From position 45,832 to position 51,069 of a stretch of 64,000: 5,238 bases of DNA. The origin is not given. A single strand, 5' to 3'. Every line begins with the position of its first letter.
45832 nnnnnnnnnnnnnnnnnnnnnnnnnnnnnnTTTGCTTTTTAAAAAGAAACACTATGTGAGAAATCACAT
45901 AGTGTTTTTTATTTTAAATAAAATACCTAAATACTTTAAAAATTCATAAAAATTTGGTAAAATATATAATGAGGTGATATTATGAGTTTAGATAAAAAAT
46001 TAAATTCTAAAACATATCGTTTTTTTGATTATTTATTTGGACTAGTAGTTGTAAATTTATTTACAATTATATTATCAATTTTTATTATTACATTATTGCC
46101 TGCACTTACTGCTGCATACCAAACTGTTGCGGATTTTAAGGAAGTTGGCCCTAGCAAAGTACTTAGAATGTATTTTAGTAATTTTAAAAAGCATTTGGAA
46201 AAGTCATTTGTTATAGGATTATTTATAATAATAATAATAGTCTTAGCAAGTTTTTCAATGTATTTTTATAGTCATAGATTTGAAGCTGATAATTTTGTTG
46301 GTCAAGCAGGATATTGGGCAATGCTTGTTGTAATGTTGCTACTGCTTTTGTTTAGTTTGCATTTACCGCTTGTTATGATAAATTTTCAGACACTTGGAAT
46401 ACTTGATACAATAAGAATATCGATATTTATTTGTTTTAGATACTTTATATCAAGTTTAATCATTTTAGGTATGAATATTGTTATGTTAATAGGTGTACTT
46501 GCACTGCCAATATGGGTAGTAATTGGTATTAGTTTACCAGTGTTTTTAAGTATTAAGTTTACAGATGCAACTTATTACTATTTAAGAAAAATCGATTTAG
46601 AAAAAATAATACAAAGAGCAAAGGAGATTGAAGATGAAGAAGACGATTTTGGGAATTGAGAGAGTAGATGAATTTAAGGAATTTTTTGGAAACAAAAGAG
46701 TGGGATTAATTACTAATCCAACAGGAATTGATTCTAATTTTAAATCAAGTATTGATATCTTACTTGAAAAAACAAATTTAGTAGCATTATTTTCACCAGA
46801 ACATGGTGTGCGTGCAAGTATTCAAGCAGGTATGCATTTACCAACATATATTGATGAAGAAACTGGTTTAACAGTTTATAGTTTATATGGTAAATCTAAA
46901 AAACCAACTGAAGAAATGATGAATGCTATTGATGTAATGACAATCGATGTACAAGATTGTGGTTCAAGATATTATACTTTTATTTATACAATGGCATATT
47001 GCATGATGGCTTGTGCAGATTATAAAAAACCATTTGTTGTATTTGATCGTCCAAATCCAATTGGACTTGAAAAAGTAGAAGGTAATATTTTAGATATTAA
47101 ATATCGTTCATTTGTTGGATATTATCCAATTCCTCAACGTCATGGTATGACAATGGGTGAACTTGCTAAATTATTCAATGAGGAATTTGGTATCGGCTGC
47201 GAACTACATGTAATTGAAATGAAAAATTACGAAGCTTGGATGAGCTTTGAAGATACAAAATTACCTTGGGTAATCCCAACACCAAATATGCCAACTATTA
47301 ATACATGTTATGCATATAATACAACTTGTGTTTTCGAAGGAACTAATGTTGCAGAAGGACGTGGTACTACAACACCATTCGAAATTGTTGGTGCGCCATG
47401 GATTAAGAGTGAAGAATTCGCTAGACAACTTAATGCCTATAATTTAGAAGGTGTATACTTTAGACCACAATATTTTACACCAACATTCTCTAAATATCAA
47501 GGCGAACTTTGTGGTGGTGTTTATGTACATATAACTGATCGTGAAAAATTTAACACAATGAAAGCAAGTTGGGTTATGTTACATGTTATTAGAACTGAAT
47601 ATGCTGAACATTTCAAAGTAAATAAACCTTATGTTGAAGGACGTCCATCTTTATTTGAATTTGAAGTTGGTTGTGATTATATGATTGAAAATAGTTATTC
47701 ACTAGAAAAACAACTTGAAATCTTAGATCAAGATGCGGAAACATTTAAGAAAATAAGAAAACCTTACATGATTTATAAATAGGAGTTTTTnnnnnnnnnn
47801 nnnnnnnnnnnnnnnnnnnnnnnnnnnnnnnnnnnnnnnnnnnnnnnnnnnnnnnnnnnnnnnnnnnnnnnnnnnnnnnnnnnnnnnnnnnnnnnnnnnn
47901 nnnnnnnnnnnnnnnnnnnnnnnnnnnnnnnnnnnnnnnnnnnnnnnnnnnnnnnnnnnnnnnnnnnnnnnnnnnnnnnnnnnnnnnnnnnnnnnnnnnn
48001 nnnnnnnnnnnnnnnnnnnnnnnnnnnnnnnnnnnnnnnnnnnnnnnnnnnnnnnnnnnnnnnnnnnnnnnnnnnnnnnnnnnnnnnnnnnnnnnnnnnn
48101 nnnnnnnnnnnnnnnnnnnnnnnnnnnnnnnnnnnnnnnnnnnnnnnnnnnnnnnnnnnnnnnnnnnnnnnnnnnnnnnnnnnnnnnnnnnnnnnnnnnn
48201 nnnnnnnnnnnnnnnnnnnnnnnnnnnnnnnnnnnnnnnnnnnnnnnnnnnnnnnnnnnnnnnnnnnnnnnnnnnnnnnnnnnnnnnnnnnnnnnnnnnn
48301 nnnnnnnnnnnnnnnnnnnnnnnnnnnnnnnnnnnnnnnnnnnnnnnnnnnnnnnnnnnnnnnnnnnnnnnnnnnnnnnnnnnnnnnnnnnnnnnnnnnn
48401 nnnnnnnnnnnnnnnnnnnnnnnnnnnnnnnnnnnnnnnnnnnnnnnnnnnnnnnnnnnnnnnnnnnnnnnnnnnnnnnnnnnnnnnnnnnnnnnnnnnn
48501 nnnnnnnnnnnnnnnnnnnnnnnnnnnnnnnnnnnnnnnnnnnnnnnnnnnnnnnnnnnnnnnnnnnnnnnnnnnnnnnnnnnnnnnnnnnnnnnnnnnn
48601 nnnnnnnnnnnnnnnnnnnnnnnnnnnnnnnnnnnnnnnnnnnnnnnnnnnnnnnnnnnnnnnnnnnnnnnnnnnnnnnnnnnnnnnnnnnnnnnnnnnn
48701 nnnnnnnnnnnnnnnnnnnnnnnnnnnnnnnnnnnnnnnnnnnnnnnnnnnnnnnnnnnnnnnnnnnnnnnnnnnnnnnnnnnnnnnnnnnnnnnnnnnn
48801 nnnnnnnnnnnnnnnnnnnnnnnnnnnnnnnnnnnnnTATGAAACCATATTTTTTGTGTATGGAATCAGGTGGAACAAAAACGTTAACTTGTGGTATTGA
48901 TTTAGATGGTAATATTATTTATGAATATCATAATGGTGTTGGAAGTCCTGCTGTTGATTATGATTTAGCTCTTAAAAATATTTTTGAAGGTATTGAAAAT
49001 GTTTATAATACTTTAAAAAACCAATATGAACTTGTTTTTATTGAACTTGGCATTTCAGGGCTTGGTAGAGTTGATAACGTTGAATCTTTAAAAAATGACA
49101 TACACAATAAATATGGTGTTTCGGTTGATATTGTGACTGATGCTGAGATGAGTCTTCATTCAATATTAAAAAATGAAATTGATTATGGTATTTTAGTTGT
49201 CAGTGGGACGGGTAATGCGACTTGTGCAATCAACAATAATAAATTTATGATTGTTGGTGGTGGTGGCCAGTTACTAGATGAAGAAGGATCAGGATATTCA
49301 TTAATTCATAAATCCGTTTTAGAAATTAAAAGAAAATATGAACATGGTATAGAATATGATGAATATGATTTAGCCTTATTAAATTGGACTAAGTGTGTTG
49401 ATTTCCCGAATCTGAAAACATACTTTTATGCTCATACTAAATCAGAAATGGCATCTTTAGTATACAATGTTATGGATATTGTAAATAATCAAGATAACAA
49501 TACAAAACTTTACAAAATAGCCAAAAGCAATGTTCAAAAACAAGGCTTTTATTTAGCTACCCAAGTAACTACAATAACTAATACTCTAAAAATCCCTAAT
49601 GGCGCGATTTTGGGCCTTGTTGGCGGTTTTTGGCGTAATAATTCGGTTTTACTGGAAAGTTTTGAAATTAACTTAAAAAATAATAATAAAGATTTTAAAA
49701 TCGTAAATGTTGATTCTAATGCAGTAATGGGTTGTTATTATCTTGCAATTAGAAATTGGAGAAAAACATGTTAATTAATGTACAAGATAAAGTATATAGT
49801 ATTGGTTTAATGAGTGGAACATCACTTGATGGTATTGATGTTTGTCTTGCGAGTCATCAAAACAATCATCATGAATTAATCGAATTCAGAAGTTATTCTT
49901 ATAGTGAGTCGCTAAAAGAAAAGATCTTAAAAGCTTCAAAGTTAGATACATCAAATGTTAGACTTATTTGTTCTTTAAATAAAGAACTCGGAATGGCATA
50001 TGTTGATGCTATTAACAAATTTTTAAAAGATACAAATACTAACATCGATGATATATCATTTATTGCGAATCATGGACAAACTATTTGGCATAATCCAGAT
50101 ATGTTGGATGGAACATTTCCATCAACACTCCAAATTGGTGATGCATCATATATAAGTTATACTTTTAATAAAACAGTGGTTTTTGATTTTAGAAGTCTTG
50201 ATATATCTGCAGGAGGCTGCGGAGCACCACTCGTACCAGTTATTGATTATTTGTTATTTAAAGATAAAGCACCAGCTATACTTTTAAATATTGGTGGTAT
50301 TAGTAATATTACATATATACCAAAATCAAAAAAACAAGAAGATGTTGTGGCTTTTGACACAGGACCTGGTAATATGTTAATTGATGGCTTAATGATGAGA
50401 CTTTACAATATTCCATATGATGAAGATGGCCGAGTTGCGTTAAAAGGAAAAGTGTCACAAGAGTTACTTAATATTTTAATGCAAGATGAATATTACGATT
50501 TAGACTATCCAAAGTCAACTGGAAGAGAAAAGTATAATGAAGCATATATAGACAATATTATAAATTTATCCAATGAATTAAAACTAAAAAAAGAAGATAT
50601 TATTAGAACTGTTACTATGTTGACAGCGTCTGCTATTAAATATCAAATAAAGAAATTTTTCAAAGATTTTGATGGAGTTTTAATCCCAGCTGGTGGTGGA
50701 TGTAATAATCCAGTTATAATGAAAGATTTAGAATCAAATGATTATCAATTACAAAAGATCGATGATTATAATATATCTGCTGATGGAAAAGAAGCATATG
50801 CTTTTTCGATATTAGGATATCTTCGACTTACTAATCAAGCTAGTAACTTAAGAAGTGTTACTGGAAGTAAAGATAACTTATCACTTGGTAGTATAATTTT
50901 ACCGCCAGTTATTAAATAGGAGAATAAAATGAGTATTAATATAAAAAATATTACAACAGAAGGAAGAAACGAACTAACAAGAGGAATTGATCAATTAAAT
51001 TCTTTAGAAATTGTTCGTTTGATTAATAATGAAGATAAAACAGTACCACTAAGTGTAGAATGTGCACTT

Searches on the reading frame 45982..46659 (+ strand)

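Call 19: search_protein_families(library=pfam, proteins=[window:45982-46659:+], max_evalue=0.01)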
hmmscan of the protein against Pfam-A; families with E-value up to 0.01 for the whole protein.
window:45982-46659:+ (225 aa): 1 family
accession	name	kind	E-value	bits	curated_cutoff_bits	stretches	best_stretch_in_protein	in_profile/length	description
PF04854.19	DUF624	-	3.4e-08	34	24.2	1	22-90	2-74/77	Protein of unknown function, DUF624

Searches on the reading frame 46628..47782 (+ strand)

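Call 20: search_protein_families(library=pfam, proteins=[window:46628-47782:+], max_evalue=0.01)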
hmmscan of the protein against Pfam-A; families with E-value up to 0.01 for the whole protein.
window:46628-47782:+ (384 aa): 2 families
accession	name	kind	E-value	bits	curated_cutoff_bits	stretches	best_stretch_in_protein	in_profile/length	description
PF07075.17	NamZ_N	-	4.5e-85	284.6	26.9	1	25-224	1-202/203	Exo-beta-N-acetylmuramidase NamZ, N-terminal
PF20732.2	NamZ_C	-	7.5e-46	157.1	25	1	229-383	2-152/152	Exo-beta-N-acetylmuramidase NamZ, C-terminal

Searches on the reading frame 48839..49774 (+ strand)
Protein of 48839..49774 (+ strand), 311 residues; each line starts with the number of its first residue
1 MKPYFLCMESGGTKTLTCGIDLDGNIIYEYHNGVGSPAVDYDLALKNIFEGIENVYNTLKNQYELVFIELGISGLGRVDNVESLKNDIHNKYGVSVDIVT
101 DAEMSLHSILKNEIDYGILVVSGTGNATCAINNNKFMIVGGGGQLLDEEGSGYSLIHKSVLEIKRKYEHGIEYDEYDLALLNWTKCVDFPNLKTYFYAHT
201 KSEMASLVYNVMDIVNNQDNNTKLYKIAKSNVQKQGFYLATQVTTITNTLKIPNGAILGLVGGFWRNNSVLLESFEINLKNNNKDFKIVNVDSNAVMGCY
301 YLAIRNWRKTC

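Call 69: search_protein_families(library=ncbifam, proteins=[window:48839-49774:+], max_evalue=0.00001)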
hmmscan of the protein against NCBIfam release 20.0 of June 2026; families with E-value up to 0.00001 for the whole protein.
window:48839-49774:+ (311 aa): 1 family
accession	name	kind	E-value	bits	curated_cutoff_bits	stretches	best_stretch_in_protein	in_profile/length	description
NF046058.1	NagK_SO3507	equivalog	1.7e-08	34.3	370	1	3-264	9-259/295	N-acetylglucosamine kinase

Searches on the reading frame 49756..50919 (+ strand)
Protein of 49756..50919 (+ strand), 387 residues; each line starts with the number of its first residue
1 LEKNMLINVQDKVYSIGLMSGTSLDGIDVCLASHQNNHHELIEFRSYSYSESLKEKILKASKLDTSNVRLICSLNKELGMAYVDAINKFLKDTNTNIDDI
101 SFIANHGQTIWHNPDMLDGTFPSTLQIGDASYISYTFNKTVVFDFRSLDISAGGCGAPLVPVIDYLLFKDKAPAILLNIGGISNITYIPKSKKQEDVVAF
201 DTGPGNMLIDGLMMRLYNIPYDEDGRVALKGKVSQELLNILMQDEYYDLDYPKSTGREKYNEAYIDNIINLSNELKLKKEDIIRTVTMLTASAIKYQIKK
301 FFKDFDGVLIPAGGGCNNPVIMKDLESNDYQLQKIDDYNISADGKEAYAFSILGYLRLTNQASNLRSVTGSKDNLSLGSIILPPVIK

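Call 69: search_protein_families(library=ncbifam, proteins=[window:49756-50919:+], max_evalue=0.00001)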
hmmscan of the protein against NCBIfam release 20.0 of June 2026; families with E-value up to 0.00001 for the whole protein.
window:49756-50919:+ (387 aa): 14 families
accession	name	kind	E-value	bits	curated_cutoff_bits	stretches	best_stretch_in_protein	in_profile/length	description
NF007148.0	PRK09585.3-2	equivalog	9.6e-125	416.3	387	1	10-383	6-385/386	anhydro-N-acetylmuramic acid kinase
NF007142.0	PRK09585.2-1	equivalog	3.3e-118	395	435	1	12-384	3-383/384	anhydro-N-acetylmuramic acid kinase AnmK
NF007151.0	PRK09585.3-6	equivalog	9.8e-106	353.8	599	1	1-381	1-395/396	anhydro-N-acetylmuramic acid kinase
NF007139.0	PRK09585.1-3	equivalog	1.1e-96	324.2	367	1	13-381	4-368/370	anhydro-N-acetylmuramic acid kinase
NF007146.0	PRK09585.2-6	equivalog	1.4e-87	294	440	1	16-381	4-366/391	anhydro-N-acetylmuramic acid kinase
NF007138.0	PRK09585.1-1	equivalog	7e-81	272.2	588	1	16-380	7-364/370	anhydro-N-acetylmuramic acid kinase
NF007143.0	PRK09585.2-2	equivalog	3.4e-80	269.7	533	1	15-382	3-380/382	anhydro-N-acetylmuramic acid kinase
NF007149.0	PRK09585.3-4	equivalog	5e-80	269.2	616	1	10-382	14-397/399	anhydro-N-acetylmuramic acid kinase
NF007141.0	PRK09585.1-5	equivalog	3.6e-76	256.4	352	1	13-381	4-365/370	anhydro-N-acetylmuramic acid kinase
NF007144.0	PRK09585.2-3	equivalog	5.4e-74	249.5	436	1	14-381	7-356/358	anhydro-N-acetylmuramic acid kinase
NF007150.0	PRK09585.3-5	equivalog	2.1e-67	227.8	585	1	16-386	6-388/393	anhydro-N-acetylmuramic acid kinase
NF007145.0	PRK09585.2-5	equivalog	2.1e-65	221.5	514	1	15-383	3-378/379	anhydro-N-acetylmuramic acid kinase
NF007140.0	PRK09585.1-4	equivalog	5.9e-57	193.5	605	1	8-380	10-379/382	anhydro-N-acetylmuramic acid kinase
NF007147.0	PRK09585.3-1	equivalog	1.5e-45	155.8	822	1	15-381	3-362/393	anhydro-N-acetylmuramic acid kinase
